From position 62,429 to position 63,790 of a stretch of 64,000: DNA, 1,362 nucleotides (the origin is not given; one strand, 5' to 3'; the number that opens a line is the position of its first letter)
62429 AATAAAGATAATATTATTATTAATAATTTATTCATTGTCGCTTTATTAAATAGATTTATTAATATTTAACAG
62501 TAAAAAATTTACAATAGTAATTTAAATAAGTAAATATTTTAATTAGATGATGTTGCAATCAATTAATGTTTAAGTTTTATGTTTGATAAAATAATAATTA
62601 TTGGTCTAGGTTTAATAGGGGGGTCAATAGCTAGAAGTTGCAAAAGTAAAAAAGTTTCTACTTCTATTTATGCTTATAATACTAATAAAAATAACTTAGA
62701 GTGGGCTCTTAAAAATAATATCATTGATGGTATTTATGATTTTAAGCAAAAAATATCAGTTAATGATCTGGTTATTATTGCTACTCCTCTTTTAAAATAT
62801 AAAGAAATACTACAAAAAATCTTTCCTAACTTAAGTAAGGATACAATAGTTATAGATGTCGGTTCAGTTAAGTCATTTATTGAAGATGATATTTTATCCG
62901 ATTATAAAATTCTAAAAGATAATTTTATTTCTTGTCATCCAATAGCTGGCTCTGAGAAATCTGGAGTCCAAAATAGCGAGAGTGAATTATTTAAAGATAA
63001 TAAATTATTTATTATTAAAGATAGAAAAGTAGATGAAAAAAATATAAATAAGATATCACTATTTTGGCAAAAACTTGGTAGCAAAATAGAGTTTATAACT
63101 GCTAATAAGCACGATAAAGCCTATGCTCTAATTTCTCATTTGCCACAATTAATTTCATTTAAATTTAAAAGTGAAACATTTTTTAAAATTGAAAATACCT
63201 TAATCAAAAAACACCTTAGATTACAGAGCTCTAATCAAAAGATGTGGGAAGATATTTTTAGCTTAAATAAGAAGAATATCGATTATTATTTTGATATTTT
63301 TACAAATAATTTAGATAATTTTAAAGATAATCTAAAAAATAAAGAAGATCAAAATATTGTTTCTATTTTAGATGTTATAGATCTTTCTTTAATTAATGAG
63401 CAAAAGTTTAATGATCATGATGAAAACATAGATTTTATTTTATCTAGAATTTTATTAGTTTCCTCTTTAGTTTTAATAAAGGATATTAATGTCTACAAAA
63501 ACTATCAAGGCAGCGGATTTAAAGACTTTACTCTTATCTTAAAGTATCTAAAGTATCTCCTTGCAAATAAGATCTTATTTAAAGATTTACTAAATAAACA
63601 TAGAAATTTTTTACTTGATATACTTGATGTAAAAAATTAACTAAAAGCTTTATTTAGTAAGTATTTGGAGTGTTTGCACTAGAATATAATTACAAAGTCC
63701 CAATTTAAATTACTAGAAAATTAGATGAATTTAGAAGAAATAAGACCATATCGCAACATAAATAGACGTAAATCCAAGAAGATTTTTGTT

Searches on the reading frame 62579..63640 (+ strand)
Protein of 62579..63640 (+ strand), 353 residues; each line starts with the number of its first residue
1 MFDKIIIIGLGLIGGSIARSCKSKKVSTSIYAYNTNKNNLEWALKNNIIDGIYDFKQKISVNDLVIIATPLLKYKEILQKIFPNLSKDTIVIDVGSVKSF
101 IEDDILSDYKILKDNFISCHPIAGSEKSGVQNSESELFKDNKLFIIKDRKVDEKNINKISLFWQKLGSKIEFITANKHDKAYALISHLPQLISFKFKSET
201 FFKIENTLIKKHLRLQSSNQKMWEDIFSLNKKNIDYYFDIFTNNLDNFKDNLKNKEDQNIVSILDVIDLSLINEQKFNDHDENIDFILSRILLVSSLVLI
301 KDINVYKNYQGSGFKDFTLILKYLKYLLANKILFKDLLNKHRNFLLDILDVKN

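Call 15: search_protein_families(library=pfam, proteins=[window:62579-63640:+], max_evalue=0.01)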
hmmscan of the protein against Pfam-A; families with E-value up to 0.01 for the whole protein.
window:62579-63640:+ (353 aa): 6 families
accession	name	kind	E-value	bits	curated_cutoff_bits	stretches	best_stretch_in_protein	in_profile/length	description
PF02153.23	PDH_N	-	4.4e-27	94.9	26.5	1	17-171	1-153/154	Prephenate dehydrogenase, nucleotide-binding domain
PF20463.3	PDH_C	-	3.6e-11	43.7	22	1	175-264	2-100/102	Prephenate dehydrogenase, dimerization domain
PF03807.23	F420_oxidored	-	3.1e-08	34.5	21.6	1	4-94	1-91/94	NADP oxidoreductase coenzyme F420-dependent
PF03446.21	NAD_binding_2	-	6.8e-07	29.9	21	1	4-125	1-122/161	NAD binding domain of 6-phosphogluconate dehydrogenase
PF02826.25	2-Hacid_dh_C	-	0.00043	20.2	25.1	1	4-104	38-136/178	D-isomer specific 2-hydroxyacid dehydrogenase, NAD binding domain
PF01210.29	NAD_Gly3P_dh_N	-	0.0073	16.7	23.1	0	6-93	3-101/158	NAD-dependent glycerol-3-phosphate dehydrogenase N-terminus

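Call 40: find_encoding_contigs(protein=window:62579-63640:+, flank=10000, max_places=2)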
Protein window:62579-63640:+ (353 aa): 3 contigs read that carry it; 2 places shown.
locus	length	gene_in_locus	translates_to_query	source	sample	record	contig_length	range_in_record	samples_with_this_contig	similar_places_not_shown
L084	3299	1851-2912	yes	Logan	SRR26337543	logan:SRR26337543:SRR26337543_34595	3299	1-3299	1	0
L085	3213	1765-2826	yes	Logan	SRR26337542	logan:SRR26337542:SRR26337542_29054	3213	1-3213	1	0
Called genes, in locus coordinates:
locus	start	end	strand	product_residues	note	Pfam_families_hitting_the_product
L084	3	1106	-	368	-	?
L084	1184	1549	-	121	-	-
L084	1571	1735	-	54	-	-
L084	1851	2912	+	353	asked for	PF03446:NAD_binding_2 (weak), PF03807:F420_oxidored, PF02153:PDH_N, PF20463:PDH_C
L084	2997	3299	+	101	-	?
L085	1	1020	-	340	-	?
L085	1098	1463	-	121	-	-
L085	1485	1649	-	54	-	-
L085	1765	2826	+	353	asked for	PF03446:NAD_binding_2 (weak), PF03807:F420_oxidored, PF02153:PDH_N, PF20463:PDH_C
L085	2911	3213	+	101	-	?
